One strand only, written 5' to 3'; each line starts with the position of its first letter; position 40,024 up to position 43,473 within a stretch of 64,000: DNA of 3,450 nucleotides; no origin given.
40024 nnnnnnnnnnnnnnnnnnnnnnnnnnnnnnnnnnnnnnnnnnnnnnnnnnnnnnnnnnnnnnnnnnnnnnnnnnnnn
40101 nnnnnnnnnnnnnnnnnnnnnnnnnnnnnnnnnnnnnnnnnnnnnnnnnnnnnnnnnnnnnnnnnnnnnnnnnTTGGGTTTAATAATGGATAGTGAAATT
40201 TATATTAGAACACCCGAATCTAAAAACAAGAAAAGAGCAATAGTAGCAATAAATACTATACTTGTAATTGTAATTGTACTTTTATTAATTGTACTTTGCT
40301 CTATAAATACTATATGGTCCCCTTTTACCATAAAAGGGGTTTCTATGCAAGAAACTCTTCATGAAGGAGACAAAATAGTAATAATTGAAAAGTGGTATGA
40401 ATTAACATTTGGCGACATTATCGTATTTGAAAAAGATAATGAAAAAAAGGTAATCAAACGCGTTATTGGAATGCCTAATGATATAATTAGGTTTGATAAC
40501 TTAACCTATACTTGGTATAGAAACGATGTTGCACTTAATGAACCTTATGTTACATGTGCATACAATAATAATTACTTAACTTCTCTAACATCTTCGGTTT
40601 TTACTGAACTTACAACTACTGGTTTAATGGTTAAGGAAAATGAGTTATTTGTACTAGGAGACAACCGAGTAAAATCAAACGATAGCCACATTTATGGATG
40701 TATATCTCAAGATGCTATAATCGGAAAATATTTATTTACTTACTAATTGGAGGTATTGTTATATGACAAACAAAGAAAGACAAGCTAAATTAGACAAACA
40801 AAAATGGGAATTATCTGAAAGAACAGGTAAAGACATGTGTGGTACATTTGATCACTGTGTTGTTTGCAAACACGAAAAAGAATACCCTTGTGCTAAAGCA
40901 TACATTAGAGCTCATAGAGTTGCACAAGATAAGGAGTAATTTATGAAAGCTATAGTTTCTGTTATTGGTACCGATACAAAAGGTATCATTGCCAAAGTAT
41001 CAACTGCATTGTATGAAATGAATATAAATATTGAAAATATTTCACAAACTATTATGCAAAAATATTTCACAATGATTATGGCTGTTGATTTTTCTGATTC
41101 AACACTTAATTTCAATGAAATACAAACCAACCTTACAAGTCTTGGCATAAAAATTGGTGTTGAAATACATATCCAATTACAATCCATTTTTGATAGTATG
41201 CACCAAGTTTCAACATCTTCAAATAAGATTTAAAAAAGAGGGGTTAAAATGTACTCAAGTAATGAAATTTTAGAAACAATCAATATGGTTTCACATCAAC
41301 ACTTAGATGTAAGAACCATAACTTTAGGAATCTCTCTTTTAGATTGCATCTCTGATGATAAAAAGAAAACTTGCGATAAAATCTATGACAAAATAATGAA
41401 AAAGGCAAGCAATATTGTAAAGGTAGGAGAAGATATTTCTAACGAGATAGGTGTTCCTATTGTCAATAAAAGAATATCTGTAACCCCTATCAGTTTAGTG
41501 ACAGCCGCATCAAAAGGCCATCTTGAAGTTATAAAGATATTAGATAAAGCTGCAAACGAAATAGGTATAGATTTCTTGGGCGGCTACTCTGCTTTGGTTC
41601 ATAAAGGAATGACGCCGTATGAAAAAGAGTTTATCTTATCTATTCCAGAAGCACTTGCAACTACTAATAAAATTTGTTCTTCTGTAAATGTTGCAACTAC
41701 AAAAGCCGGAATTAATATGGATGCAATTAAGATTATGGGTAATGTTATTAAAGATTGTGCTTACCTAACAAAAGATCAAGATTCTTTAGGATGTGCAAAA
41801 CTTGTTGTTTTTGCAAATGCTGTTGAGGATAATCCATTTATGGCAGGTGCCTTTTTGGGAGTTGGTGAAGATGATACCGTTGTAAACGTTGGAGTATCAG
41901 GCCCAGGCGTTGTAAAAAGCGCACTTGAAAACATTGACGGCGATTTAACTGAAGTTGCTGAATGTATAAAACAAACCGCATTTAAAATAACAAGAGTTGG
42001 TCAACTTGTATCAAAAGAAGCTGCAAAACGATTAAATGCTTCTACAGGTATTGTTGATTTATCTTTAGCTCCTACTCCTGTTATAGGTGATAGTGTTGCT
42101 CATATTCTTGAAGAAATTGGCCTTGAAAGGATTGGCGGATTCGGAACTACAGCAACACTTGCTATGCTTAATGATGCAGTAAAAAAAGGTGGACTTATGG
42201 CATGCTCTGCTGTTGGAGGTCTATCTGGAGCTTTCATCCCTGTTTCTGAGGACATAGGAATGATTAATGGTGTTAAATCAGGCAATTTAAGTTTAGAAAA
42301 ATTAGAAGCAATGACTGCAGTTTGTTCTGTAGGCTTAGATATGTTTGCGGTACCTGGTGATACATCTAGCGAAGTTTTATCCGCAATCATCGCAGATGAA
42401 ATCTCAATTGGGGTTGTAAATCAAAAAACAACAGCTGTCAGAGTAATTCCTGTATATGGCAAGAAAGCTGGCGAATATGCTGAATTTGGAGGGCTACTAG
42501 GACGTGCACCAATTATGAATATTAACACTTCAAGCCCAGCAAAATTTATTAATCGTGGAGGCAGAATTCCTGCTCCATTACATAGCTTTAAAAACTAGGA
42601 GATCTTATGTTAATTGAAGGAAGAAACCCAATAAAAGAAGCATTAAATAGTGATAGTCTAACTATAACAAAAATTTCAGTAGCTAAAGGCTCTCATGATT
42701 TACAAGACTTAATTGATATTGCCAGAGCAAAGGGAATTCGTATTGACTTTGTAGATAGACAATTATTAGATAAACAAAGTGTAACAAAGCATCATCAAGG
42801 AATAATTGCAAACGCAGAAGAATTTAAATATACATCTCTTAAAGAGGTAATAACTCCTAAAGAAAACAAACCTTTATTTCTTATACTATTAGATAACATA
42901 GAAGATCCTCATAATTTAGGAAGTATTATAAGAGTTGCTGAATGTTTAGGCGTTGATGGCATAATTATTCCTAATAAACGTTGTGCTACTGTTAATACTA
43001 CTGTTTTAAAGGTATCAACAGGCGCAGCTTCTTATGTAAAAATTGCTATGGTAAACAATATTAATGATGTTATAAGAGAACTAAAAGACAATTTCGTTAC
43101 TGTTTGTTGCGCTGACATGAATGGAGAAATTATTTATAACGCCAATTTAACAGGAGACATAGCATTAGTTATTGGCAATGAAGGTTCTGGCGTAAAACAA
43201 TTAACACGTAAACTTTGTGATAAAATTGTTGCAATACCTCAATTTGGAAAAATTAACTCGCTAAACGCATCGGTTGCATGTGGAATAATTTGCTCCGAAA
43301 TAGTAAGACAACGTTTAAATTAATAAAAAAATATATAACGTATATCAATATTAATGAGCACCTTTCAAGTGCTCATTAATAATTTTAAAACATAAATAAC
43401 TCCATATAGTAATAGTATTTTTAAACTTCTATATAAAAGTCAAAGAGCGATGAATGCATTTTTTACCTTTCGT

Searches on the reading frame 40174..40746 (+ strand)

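Call 9: search_protein_families(library=pfam, proteins=[window:40174-40746:+], max_evalue=0.001)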
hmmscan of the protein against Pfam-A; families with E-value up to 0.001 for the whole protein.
window:40174-40746:+ (190 aa): 2 families
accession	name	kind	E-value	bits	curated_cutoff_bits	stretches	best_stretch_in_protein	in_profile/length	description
PF10502.14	Peptidase_S26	-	4.9e-32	111.6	22.9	1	29-189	4-166/168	Signal peptidase, peptidase S26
PF00717.28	Peptidase_S24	-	4.3e-05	23.6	23.3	1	52-106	39-90/116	Peptidase S24-like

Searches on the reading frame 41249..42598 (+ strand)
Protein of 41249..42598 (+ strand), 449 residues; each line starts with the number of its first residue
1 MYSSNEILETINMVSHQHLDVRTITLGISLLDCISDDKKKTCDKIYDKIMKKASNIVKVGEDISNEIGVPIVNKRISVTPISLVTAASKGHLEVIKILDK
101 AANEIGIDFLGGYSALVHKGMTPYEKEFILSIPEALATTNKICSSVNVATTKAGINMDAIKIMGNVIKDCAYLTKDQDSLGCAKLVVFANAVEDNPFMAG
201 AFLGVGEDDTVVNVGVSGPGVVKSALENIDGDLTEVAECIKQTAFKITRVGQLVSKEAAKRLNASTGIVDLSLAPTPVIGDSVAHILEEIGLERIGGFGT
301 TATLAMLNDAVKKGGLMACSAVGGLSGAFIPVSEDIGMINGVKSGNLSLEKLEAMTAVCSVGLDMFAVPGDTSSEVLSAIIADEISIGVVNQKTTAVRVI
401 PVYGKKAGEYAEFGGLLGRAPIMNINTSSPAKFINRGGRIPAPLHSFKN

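Call 9: search_protein_families(library=pfam, proteins=[window:41249-42598:+], max_evalue=0.001)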
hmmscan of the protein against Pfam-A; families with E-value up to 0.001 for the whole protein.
window:41249-42598:+ (449 aa): 1 family
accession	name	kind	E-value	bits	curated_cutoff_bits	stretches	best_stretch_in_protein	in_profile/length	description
PF05167.17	DUF711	-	5.5e-184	612.2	25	1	12-419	1-412/413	Uncharacterised ACR (DUF711)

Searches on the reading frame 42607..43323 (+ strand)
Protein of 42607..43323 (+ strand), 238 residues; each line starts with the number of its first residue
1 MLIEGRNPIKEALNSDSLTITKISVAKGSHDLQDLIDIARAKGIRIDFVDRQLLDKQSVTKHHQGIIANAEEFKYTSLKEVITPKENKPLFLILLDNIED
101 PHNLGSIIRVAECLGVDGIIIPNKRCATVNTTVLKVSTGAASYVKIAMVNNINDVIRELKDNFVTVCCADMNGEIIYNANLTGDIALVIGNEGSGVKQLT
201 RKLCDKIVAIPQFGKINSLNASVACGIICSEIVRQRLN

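Call 9: search_protein_families(library=pfam, proteins=[window:42607-43323:+], max_evalue=0.001)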
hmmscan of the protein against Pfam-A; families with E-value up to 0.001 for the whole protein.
window:42607-43323:+ (238 aa): 2 families
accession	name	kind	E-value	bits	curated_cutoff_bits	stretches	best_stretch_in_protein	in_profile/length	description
PF00588.24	SpoU_methylase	-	4.8e-41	140.6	29.7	1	92-229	3-141/142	SpoU rRNA Methylase family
PF08032.17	SpoU_sub_bind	-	3e-19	69.5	22.8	1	2-75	1-75/76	RNA 2'-O ribose methyltransferase substrate binding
